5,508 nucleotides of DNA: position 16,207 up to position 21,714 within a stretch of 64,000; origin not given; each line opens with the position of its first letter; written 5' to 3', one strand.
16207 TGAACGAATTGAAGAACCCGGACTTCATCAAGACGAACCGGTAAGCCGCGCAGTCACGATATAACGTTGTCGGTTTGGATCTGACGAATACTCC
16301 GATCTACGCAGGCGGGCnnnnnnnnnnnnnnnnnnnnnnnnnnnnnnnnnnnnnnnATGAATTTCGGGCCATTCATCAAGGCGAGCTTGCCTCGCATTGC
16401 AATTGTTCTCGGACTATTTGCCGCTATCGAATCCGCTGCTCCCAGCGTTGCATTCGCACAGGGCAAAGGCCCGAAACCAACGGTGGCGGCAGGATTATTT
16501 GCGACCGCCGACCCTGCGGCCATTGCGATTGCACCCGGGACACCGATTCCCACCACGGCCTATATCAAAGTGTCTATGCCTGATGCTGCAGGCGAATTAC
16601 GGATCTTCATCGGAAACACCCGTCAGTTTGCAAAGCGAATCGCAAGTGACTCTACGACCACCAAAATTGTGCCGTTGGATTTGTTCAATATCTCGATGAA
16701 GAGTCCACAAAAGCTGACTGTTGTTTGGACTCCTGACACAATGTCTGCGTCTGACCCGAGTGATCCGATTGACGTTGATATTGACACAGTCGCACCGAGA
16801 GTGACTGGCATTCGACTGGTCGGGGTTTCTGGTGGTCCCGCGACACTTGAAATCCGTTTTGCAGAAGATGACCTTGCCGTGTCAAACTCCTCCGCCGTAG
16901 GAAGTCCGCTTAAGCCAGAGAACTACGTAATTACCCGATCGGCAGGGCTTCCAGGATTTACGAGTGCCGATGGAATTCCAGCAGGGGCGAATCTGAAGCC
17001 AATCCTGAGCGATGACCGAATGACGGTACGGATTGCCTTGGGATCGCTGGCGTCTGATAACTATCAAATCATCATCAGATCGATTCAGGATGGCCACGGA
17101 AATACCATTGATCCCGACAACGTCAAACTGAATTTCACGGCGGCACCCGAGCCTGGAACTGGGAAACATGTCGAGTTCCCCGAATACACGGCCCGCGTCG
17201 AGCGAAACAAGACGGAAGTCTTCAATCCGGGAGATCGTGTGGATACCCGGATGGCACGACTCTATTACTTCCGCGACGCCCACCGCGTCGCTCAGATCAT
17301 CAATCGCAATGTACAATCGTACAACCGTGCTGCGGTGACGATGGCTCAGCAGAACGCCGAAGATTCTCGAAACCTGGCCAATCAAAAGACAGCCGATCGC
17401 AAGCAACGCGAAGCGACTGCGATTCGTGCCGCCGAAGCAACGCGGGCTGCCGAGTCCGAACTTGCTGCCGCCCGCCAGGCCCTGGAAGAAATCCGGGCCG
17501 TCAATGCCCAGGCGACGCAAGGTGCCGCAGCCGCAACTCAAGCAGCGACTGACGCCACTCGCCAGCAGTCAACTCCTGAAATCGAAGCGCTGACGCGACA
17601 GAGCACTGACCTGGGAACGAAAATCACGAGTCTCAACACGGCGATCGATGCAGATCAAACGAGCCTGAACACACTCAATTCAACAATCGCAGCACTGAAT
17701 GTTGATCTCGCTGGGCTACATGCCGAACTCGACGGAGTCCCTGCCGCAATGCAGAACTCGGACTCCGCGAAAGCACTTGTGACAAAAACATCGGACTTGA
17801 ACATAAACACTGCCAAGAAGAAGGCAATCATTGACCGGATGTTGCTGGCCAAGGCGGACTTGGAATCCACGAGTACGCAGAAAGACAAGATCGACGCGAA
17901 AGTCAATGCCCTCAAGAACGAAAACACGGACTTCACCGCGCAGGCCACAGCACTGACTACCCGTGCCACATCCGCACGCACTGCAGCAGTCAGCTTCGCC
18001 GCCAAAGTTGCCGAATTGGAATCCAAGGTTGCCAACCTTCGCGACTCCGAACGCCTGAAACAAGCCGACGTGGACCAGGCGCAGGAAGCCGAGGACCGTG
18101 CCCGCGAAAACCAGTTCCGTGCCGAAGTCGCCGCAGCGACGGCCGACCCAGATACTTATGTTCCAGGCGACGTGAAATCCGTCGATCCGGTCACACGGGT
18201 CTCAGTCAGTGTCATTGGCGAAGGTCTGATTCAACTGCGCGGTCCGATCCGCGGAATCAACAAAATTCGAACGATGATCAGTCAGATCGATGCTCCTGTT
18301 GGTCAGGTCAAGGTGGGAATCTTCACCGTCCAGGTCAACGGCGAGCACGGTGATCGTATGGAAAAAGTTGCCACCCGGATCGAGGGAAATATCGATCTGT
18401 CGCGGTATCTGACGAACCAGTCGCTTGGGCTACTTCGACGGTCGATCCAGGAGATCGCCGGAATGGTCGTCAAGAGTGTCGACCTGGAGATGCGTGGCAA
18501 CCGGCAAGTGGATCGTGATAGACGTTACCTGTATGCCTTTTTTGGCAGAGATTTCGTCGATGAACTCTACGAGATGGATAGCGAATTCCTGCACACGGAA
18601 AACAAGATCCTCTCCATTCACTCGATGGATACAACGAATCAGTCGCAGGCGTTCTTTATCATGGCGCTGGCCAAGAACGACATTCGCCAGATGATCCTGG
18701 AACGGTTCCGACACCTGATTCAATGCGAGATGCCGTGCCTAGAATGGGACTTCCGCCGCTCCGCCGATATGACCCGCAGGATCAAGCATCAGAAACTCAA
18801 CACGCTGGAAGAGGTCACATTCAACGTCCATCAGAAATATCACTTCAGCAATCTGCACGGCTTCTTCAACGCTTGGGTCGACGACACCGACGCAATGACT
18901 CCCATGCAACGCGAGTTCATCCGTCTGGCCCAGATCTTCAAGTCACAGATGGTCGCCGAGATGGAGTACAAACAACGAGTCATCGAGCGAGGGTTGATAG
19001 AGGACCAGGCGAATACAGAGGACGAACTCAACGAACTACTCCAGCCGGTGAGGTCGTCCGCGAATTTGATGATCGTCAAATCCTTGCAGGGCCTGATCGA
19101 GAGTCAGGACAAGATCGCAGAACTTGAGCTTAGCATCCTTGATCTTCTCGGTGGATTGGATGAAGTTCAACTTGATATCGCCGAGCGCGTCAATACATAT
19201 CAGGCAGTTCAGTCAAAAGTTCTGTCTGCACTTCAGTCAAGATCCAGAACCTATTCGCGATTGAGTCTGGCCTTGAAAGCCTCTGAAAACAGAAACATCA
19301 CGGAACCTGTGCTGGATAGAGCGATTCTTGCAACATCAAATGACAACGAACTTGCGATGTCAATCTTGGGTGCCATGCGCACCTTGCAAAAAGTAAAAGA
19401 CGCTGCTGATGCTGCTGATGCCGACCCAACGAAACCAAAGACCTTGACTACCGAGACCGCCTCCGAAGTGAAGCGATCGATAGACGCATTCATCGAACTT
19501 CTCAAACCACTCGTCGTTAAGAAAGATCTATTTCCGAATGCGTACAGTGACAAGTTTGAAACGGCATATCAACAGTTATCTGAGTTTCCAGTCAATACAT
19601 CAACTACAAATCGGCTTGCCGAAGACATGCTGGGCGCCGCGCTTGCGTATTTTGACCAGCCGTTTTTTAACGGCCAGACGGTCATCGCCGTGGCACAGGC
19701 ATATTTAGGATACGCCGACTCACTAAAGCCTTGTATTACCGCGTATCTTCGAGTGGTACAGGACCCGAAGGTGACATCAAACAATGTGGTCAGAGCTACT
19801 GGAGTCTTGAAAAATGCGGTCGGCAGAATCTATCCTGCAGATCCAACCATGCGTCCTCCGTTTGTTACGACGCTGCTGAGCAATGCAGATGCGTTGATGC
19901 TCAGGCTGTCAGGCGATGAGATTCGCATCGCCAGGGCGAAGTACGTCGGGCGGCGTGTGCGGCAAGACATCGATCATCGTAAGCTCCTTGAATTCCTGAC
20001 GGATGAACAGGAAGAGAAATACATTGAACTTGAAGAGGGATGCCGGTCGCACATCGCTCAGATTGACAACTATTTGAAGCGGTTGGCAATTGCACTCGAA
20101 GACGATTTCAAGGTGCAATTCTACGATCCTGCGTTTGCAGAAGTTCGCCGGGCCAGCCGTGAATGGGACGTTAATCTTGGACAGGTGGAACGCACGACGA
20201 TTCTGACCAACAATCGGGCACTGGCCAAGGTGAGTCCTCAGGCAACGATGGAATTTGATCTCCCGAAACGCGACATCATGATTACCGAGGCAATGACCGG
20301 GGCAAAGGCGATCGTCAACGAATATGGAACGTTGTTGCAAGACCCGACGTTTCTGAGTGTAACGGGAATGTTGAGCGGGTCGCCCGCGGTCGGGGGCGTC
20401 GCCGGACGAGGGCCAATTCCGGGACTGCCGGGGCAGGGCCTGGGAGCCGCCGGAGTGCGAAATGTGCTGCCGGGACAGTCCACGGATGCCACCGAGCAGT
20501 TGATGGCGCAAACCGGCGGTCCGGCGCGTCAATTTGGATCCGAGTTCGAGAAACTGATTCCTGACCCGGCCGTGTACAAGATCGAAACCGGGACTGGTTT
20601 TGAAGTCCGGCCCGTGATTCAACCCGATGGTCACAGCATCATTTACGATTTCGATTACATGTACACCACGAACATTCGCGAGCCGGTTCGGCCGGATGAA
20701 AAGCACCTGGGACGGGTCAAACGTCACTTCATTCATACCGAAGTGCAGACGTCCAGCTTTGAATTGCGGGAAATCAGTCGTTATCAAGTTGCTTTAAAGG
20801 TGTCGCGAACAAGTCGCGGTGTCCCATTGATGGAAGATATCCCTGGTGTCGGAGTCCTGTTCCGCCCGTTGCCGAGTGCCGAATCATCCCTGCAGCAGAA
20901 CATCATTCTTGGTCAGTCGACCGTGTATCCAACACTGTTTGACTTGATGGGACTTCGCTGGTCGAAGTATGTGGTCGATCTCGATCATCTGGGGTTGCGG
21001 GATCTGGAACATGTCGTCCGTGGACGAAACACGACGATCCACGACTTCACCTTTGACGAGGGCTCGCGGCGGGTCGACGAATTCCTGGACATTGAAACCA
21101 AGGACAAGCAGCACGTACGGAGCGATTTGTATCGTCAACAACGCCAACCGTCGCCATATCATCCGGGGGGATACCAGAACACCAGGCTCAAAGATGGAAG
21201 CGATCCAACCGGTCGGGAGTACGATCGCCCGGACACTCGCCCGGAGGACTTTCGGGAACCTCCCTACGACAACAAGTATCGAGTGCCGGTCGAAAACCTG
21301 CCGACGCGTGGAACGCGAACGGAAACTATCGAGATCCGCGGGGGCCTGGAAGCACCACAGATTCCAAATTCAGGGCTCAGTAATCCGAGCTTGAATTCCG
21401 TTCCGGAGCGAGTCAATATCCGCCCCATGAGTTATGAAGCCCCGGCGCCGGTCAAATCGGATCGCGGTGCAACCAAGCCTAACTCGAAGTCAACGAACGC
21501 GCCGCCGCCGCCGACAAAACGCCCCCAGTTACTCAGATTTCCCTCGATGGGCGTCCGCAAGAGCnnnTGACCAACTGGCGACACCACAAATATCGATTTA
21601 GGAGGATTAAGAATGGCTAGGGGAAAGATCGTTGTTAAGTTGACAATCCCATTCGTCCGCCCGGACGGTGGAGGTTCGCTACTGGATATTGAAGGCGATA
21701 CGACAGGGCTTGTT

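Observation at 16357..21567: Giant (~1,736 aa) secretin homologue whose N-type domain and barrel domain are both interrupted by very large helical insertions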

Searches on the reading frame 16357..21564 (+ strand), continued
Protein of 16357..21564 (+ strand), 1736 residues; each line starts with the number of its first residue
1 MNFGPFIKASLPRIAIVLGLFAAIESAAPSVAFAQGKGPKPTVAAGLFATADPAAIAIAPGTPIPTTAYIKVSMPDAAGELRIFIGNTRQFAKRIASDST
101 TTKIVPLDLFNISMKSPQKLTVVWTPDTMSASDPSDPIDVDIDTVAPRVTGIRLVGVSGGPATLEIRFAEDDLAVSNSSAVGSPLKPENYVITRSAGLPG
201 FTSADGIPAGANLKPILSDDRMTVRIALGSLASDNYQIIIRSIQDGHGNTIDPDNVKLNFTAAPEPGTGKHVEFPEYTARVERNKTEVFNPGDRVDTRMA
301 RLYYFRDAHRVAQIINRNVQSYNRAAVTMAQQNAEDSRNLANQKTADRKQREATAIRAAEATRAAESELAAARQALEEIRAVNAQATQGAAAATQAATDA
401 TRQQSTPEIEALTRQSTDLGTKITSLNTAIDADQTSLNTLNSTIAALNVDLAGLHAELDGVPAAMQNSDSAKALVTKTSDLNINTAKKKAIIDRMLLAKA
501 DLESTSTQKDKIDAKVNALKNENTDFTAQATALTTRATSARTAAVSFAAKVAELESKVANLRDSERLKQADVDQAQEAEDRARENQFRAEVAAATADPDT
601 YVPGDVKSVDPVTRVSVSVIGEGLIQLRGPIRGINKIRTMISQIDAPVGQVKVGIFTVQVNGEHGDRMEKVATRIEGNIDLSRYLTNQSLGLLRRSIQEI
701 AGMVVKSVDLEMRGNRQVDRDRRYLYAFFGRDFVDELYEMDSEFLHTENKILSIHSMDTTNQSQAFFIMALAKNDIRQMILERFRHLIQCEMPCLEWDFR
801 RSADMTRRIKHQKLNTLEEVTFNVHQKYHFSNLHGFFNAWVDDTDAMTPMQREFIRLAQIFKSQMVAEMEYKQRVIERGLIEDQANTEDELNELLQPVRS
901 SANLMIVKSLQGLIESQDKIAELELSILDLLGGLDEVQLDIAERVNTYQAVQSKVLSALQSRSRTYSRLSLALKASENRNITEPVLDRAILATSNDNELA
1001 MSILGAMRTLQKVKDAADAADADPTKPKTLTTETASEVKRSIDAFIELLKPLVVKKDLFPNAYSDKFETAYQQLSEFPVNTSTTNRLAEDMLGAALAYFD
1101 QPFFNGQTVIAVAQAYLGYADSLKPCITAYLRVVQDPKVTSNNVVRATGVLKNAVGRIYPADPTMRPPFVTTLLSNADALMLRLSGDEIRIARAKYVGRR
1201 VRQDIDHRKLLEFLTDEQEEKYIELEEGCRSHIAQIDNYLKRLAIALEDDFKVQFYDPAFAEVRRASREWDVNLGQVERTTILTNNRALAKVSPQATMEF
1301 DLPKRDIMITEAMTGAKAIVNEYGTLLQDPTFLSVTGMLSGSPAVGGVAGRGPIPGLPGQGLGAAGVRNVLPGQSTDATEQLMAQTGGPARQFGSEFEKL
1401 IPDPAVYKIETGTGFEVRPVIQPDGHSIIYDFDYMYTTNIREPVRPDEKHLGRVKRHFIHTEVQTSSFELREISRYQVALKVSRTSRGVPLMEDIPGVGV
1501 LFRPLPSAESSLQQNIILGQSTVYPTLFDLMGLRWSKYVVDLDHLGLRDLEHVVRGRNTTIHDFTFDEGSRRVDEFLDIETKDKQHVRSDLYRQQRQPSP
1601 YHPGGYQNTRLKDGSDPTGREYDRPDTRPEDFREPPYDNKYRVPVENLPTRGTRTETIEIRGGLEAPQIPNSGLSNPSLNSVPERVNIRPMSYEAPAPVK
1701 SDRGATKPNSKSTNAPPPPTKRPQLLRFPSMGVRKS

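Call 47: find_encoding_contigs(protein=P0062, flank=10000, max_places=1)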
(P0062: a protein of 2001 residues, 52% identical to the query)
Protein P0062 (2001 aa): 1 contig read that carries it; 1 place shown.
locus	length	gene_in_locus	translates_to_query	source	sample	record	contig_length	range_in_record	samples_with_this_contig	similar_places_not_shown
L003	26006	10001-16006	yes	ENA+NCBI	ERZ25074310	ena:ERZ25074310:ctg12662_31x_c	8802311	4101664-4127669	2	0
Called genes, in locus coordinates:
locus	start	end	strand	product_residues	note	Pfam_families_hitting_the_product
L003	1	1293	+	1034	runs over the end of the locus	PF04151:PPC (faint), PF13517:FG-GAP_3 (weak)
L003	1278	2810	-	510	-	-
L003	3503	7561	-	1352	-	PF01734:Patatin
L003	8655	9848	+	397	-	-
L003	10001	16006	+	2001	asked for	-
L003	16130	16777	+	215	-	-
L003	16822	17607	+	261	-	-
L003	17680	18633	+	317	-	PF00561:Abhydrolase_1, PF12697:Abhydrolase_6 (weak)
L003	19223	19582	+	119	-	-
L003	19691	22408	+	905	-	PF13298:LigD_N, PF01068:DNA_ligase_A_M, PF09414:RNA_ligase (weak), PF04679:DNA_ligase_A_C, PF21686:LigD_Prim-Pol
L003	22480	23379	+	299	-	PF02735:Ku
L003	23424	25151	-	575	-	PF00072:Response_reg, PF00512:HisKA, PF02518:HATPase_c, PF00072:Response_reg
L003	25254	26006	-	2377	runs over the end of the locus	PF00672:HAMP, PF18947:HAMP_2, PF18947:HAMP_2, PF00672:HAMP, PF18947:HAMP_2, PF00672:HAMP, PF18947:HAMP_2, PF00672:HAMP, +25 more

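Call 99: search_protein_families(library=pfam, proteins=[P0054, P0057, P0036, P0058], max_evalue=0.01)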
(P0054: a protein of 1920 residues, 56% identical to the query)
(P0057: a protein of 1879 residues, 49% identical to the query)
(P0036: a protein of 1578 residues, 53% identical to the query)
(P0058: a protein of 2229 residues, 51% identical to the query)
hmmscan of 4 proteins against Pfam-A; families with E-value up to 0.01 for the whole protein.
P0054 (1920 aa): 1 family
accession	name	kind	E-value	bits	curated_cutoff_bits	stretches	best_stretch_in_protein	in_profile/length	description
PF13205.12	Big_5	-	3.1e-06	28.3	23.6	1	400-497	3-97/105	Bacterial Ig-like domain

P0057 (1879 aa): 1 family
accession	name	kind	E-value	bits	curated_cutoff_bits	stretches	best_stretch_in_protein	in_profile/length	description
PF13205.12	Big_5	-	1.4e-08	35.8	23.6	1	334-436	2-103/105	Bacterial Ig-like domain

P0036 (1578 aa): 4 families
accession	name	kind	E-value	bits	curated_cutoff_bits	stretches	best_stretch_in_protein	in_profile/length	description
PF00263.26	Secretin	-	1.3e-05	25.3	27.5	1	1279-1377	52-149/169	Bacterial type II and III secretion system protein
PF15456.11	Uds1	-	0.00012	22.7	28.8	1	384-482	36-113/123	Up-regulated During Septation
PF23203.1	KIF21A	-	0.0046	17.2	28.5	1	443-496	75-128/161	KIF21A-like domain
PF13753.12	SWM_repeat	-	0.0057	17.3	27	0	166-256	2-80/86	Putative flagellar system-associated repeat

P0058 (2229 aa): 1 family
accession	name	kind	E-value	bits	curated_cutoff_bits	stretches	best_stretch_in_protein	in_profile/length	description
PF00263.26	Secretin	-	0.00043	20.4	27.5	1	1826-1924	52-149/169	Bacterial type II and III secretion system protein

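Call 102: search_protein_families(library=pfam, proteins=[P0073, P0071, P0072], max_evalue=1)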
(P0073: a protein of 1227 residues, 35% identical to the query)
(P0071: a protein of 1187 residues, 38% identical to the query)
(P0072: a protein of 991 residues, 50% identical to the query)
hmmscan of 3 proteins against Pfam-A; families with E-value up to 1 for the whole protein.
P0073 (1227 aa): 3 families
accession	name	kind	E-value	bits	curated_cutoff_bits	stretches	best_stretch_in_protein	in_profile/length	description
PF03958.22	Secretin_N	-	0.018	15.6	28.2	1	597-625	41-69/69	Bacterial type II/III secretion system short domain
PF13446.11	RPT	-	0.032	14.5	28.2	1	735-795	1-59/59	A repeated domain in UCH-protein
PF00512.31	HisKA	-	0.17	12.4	26.9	0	520-560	27-65/66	His Kinase A (phospho-acceptor) domain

P0071 (1187 aa): 0 families

P0072 (991 aa): 3 families
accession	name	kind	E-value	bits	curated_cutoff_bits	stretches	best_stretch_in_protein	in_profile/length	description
PF04728.18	LPP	-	0.042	14.6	29.1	1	686-717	11-42/53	Lipoprotein leucine-zipper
PF12205.13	GIT1_C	-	0.072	13.8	25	1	643-715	18-85/110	G protein-coupled receptor kinase-interacting protein 1 C term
PF15397.11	DUF4618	-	0.21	11.4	34.9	1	780-865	103-191/258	Domain of unknown function (DUF4618)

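Call 103: find_encoding_contigs(protein=P0073, flank=8000, max_places=2)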
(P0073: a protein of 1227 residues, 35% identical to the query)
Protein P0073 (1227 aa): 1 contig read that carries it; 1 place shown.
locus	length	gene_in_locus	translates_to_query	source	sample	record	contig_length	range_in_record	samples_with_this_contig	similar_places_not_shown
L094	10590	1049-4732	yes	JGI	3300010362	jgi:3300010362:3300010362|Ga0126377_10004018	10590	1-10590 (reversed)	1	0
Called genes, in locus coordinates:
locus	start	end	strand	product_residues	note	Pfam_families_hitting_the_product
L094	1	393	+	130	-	?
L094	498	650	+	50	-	-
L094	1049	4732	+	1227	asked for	-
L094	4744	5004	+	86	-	-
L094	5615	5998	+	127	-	-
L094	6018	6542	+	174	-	-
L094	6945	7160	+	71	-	-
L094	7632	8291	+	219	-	PF03704:BTAD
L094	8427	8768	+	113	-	-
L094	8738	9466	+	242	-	PF22977:WHD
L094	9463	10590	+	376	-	?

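Call 108: list_cluster_members(proteins=[P0014, P0017, P0042, P0060, P0020, P0038, P0019, P0058, P0069, P0001])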
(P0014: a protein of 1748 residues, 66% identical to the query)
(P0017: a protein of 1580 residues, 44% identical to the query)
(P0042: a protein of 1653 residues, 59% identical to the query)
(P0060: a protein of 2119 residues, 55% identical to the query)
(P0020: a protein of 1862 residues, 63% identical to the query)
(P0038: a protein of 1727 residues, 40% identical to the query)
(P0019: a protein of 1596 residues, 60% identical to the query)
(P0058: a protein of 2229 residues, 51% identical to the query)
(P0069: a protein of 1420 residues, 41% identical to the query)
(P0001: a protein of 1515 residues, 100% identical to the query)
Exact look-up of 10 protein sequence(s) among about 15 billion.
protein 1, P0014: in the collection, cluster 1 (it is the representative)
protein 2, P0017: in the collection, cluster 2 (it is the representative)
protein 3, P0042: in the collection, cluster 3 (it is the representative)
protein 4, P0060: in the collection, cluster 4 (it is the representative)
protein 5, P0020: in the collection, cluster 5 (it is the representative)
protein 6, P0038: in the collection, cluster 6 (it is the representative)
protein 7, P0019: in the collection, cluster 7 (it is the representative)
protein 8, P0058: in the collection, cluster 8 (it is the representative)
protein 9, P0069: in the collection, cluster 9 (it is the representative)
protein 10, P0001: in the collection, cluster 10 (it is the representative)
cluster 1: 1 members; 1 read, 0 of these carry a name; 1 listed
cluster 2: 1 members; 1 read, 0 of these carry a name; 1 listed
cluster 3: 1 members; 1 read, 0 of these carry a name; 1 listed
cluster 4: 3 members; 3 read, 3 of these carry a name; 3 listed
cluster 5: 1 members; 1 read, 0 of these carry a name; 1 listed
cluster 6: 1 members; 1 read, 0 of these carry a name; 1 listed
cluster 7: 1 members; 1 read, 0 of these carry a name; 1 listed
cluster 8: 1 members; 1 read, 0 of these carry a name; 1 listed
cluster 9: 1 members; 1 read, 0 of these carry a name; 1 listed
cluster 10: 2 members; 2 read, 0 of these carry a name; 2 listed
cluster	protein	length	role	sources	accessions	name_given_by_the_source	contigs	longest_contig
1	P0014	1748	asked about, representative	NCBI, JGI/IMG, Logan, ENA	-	-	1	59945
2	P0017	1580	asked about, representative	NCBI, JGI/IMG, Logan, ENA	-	-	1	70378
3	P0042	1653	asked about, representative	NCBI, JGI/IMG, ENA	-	-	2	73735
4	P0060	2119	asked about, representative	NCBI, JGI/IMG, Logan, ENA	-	hypothetical protein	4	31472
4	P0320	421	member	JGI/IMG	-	hypothetical protein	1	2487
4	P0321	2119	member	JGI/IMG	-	hypothetical protein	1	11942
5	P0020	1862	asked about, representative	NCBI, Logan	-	-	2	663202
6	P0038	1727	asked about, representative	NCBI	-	-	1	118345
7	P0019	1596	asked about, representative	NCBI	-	-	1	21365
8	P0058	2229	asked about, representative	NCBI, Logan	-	-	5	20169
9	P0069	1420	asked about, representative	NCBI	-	-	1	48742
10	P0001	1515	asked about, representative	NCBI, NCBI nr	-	-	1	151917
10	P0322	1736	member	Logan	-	-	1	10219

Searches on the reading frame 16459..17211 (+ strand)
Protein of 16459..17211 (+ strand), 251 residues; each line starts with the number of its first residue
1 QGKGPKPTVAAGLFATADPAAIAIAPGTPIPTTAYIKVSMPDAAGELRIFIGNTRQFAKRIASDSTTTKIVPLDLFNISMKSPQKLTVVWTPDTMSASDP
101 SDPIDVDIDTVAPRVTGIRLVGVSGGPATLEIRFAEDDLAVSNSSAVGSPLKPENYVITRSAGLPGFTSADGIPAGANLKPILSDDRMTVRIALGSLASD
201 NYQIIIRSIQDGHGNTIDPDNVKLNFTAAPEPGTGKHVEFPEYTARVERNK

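Call 84: search_protein_families(library=pfam, proteins=[window:16459-17211:+], max_evalue=10)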
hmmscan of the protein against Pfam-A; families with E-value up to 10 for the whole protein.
window:16459-17211:+ (251 aa): 0 families
